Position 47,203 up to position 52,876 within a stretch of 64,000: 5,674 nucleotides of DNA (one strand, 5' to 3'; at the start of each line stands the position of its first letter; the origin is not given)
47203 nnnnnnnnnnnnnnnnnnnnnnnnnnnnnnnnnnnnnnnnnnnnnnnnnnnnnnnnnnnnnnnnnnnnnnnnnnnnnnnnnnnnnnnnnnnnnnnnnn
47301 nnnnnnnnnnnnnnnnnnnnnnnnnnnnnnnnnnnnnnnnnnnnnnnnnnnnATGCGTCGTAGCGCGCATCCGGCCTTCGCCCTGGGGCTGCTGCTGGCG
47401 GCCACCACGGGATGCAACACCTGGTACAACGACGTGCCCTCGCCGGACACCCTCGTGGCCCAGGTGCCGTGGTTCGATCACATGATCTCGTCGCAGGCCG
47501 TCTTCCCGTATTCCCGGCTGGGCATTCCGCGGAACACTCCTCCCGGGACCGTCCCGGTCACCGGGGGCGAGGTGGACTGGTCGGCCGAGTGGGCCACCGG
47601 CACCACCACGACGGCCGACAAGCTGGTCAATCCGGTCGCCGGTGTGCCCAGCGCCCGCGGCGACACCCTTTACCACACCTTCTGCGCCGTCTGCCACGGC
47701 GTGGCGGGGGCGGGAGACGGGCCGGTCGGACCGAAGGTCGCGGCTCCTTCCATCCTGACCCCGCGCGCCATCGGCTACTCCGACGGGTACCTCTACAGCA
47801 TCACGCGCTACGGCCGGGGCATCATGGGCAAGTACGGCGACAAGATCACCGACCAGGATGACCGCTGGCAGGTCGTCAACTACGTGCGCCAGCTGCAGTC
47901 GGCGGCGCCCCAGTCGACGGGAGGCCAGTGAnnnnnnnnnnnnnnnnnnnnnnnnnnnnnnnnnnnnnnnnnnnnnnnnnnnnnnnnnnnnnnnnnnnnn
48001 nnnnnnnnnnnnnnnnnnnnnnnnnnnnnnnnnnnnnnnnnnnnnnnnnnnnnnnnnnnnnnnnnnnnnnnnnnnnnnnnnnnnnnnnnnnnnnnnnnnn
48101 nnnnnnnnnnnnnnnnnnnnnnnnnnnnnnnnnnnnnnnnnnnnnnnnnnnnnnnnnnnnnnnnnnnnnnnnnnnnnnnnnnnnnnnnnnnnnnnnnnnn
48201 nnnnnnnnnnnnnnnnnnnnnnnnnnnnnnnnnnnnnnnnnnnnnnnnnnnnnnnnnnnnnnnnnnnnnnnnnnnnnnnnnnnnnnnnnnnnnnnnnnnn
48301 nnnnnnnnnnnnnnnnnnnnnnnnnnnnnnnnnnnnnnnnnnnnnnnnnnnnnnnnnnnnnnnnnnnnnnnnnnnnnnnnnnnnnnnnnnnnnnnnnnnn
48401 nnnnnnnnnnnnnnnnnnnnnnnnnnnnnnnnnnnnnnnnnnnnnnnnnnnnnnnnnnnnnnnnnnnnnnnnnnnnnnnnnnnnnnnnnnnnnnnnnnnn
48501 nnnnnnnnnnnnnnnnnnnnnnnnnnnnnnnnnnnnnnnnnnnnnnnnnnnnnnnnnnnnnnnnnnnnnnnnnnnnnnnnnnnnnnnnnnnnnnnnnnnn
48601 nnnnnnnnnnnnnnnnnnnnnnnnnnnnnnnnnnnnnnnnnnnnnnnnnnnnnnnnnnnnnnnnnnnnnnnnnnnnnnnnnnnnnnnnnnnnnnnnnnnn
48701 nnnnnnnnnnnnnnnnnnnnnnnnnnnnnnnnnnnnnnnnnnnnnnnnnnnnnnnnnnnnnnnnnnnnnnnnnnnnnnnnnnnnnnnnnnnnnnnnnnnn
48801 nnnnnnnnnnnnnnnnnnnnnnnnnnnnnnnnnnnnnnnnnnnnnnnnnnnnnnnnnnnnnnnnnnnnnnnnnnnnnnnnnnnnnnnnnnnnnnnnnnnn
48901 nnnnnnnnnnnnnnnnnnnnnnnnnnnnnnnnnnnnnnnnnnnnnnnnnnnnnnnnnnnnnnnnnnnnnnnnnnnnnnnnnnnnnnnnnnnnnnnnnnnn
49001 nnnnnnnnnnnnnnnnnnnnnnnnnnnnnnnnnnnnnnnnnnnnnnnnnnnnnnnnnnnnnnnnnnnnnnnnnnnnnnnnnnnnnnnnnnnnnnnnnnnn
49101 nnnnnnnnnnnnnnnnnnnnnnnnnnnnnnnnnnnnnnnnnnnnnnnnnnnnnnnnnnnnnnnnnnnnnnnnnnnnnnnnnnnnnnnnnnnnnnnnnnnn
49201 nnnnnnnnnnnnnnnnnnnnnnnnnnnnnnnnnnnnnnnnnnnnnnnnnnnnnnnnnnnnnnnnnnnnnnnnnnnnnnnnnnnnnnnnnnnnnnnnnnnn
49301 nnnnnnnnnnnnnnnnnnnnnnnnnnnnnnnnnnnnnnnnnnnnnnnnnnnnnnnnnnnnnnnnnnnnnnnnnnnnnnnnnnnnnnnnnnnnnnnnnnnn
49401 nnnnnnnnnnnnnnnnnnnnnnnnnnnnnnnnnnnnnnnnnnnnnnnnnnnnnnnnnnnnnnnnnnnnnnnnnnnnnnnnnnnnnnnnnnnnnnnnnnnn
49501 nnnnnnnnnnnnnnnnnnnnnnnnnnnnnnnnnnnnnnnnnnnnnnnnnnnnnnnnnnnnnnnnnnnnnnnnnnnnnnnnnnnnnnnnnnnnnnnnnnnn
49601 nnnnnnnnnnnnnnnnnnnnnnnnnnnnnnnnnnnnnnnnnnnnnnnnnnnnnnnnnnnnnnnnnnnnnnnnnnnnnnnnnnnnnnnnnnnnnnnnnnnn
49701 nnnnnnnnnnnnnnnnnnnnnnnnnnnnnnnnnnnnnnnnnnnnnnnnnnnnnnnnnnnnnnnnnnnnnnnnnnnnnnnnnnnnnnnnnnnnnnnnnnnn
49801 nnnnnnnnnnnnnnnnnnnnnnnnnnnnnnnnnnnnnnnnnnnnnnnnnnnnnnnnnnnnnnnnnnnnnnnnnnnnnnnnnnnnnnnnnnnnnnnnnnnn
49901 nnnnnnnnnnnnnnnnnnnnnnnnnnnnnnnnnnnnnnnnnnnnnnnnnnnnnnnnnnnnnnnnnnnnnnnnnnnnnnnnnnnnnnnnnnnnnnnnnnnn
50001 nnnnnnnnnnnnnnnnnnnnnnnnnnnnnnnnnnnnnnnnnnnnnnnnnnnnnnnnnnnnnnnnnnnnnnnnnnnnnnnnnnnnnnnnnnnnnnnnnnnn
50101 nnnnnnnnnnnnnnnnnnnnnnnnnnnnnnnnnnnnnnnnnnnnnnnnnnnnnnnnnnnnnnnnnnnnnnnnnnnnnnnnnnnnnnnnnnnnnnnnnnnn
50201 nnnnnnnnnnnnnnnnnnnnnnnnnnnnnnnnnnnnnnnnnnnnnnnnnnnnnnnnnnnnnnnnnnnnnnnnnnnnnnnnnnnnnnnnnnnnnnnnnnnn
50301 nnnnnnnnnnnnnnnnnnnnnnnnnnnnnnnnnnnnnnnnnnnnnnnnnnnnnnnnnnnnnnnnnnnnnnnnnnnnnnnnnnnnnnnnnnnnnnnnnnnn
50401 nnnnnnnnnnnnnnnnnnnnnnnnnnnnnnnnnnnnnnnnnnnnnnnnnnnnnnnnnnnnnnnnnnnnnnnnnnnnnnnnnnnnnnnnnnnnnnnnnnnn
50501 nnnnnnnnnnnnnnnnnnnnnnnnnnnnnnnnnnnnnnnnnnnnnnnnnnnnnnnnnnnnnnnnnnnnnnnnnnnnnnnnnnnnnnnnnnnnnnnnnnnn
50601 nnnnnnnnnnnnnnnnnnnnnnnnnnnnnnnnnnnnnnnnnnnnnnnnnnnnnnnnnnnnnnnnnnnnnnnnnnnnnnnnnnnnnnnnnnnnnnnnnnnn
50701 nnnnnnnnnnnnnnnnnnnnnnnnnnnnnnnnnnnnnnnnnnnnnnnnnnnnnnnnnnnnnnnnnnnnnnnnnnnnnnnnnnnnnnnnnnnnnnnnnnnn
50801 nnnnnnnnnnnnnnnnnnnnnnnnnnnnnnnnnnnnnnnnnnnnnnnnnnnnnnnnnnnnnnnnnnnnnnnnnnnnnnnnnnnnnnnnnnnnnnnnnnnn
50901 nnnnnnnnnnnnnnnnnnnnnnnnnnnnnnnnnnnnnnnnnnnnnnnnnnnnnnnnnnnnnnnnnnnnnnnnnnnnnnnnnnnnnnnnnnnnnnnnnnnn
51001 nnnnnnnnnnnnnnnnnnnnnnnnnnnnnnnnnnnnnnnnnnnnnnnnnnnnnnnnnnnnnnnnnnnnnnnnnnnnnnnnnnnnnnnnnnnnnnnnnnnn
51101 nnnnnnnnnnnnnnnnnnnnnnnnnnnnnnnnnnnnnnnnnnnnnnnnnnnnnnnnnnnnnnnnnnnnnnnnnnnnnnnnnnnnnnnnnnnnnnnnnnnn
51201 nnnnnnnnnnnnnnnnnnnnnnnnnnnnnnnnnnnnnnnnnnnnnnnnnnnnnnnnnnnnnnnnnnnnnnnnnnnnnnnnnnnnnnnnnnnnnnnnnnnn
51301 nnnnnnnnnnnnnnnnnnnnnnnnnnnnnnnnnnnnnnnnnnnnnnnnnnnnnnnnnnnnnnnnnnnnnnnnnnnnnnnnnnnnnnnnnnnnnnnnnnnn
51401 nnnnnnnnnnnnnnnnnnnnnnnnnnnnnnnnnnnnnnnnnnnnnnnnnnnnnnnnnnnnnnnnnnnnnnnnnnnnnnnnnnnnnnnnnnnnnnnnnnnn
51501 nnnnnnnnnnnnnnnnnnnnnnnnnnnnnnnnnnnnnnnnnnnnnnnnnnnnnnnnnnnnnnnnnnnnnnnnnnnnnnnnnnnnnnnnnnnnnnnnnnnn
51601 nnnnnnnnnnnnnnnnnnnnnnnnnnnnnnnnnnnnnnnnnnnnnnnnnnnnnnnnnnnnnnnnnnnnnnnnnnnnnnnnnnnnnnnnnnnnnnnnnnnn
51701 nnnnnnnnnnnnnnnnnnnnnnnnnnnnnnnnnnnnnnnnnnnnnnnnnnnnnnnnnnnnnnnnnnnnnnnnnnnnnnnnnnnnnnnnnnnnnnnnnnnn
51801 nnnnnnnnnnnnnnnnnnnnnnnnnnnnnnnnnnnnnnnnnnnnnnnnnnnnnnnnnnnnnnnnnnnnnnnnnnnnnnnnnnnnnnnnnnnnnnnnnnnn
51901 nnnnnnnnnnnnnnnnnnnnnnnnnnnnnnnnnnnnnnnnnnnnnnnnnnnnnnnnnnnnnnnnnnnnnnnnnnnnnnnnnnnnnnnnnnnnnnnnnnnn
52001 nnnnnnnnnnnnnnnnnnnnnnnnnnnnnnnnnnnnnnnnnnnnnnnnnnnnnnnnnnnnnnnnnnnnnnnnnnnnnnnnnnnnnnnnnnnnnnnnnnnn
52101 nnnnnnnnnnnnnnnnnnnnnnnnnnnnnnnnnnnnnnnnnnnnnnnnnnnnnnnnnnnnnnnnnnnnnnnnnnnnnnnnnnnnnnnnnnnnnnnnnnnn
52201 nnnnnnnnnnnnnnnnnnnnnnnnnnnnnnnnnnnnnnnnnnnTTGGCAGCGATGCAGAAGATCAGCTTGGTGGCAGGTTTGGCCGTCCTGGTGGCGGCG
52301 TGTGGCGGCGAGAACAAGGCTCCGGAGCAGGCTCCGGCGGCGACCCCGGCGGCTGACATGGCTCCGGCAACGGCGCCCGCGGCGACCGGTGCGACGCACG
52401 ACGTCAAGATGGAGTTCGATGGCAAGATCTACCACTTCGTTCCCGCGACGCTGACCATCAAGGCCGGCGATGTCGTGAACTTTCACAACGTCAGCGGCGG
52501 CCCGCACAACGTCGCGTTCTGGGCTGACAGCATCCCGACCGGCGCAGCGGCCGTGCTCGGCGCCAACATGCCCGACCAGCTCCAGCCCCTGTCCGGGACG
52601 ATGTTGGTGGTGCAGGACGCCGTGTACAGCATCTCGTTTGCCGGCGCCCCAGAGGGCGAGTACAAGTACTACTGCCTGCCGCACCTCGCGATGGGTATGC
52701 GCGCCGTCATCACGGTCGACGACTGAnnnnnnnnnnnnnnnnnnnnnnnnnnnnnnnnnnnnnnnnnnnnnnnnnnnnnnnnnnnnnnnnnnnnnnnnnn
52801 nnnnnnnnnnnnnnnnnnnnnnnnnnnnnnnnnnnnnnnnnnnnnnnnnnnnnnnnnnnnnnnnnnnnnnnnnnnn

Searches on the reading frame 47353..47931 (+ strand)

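Call 47: search_protein_families(library=pfam, proteins=[window:47353-47931:+], max_evalue=0.001)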
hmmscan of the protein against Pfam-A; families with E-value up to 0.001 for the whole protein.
window:47353-47931:+ (192 aa): 2 families
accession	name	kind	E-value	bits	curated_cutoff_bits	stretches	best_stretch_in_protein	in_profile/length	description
PF13442.11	Cytochrome_CBB3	-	3.9e-10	40.3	27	1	101-178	4-68/68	Cytochrome C oxidase, cbb3-type, subunit III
PF00034.26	Cytochrom_C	-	9.1e-10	40.2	21.3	1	101-181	2-89/90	Cytochrome c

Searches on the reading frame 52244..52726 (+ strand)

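Call 47: search_protein_families(library=pfam, proteins=[window:52244-52726:+], max_evalue=0.001)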
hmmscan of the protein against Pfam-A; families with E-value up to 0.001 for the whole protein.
window:52244-52726:+ (160 aa): 1 family
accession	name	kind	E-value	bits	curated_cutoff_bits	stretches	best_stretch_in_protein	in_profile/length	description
PF00127.26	Copper-bind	-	2.2e-17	63.7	21.2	1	54-158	3-98/99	Copper binding proteins, plastocyanin/azurin family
